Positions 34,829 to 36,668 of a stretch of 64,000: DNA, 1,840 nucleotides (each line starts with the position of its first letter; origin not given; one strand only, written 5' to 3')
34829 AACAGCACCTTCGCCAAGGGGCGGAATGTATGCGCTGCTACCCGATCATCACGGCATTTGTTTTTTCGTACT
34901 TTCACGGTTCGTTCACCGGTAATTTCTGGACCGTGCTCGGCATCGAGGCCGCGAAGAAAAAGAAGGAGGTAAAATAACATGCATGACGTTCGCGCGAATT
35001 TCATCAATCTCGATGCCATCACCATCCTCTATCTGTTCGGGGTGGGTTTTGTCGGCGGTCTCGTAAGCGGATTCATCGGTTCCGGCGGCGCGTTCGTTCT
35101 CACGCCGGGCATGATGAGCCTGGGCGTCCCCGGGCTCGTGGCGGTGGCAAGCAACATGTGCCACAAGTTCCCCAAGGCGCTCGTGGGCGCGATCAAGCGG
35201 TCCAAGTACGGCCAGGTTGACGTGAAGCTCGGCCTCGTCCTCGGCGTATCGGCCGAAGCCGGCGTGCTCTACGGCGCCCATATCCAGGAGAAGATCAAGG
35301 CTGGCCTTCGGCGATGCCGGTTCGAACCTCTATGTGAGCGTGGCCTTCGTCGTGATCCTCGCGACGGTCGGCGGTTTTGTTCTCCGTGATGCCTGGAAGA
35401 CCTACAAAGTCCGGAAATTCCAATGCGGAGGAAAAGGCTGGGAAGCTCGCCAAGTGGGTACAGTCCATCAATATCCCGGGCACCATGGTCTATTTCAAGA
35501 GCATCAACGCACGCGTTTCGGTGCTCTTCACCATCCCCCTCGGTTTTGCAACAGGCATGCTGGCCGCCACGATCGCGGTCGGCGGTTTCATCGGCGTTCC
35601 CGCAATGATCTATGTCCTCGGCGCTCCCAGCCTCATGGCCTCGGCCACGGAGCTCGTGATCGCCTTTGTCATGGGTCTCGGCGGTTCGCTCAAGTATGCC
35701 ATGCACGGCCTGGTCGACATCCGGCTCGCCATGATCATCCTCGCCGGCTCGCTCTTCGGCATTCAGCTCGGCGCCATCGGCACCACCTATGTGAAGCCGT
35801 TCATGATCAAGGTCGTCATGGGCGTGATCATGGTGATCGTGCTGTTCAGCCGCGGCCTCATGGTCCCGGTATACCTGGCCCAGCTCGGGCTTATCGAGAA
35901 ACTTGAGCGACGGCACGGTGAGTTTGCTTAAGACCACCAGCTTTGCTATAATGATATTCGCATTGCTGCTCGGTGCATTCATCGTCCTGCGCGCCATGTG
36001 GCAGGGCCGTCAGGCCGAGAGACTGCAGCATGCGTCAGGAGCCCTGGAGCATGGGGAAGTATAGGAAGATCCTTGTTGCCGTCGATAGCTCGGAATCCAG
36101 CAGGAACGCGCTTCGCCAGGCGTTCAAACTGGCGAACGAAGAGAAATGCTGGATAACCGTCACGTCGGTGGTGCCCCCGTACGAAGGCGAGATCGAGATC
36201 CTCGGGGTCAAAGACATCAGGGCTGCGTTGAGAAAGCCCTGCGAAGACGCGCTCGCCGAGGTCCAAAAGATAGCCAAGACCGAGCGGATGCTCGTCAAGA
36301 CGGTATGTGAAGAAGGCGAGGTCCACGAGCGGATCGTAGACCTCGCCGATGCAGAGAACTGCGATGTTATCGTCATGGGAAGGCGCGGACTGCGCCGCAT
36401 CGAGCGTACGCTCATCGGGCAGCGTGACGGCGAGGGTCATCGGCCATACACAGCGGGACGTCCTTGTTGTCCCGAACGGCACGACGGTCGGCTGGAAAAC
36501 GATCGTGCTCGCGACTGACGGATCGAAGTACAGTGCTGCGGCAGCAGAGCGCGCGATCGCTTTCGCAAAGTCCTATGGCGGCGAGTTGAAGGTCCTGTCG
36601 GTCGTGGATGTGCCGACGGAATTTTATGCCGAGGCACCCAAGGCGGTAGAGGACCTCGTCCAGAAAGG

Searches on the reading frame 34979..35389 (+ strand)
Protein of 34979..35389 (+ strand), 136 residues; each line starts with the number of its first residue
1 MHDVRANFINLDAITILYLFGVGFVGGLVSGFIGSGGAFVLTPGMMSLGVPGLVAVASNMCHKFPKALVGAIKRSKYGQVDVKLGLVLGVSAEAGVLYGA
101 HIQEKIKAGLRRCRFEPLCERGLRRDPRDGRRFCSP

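Call 3: search_protein_families(library=pfam, proteins=[window:34979-35389:+], max_evalue=0.01)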
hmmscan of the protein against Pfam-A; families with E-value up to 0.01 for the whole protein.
window:34979-35389:+ (136 aa): 1 family
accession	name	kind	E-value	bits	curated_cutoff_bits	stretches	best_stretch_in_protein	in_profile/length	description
PF01925.25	TauE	-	1.6e-15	57.9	32.6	1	19-107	1-88/237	Sulfite exporter TauE/SafE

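Call 4: search_protein_families(library=ncbifam, proteins=[window:34979-35389:+], max_evalue=0.01)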
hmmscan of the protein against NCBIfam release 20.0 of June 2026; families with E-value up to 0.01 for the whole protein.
window:34979-35389:+ (136 aa): 1 family
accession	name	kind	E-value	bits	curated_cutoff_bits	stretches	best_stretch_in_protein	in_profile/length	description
NF007909.0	PRK10621.1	equivalog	0.006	15.9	383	1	12-108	8-103/266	hypothetical protein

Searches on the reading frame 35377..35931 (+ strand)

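Call 3: search_protein_families(library=pfam, proteins=[window:35377-35931:+], max_evalue=0.01)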
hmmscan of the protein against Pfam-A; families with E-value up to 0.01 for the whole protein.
window:35377-35931:+ (184 aa): 1 family
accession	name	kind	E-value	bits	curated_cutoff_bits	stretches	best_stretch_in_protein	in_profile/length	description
PF01925.25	TauE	-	1.4e-16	61.3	32.6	1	45-155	122-233/237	Sulfite exporter TauE/SafE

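Call 4: search_protein_families(library=ncbifam, proteins=[window:35377-35931:+], max_evalue=0.01)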
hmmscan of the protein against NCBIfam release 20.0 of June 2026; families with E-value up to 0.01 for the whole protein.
window:35377-35931:+ (184 aa): 0 families

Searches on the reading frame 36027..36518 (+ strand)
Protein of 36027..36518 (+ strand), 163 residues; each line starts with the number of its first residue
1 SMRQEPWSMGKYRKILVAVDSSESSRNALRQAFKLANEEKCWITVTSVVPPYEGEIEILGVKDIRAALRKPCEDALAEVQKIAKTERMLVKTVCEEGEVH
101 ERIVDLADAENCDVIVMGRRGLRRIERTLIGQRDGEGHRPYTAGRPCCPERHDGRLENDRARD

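Call 3: search_protein_families(library=pfam, proteins=[window:36027-36518:+], max_evalue=0.01)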
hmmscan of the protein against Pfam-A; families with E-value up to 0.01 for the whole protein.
window:36027-36518:+ (163 aa): 1 family
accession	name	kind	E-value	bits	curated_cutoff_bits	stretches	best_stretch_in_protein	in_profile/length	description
PF00582.32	Usp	-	5.4e-22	79.3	24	1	12-131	2-123/141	Universal stress protein family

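Call 4: search_protein_families(library=ncbifam, proteins=[window:36027-36518:+], max_evalue=0.01)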
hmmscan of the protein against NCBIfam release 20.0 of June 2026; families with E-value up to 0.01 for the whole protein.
window:36027-36518:+ (163 aa): 4 families
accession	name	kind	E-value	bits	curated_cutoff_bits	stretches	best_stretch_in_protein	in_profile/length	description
NF008380.0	PRK11175.1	equivalog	1.3e-06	27.6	227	1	9-70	1-62/313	universal stress protein UspE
NF007512.0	PRK10116.1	equivalog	4.6e-05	23.5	167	1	12-120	3-111/142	universal stress protein UspC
NF007436.0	PRK09982.1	equivalog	0.0018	18.4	203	1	12-120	3-112/142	universal stress protein UspD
NF011698.0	PRK15118.1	equivalog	0.0054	16.9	202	1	12-119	3-111/144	universal stress protein UspA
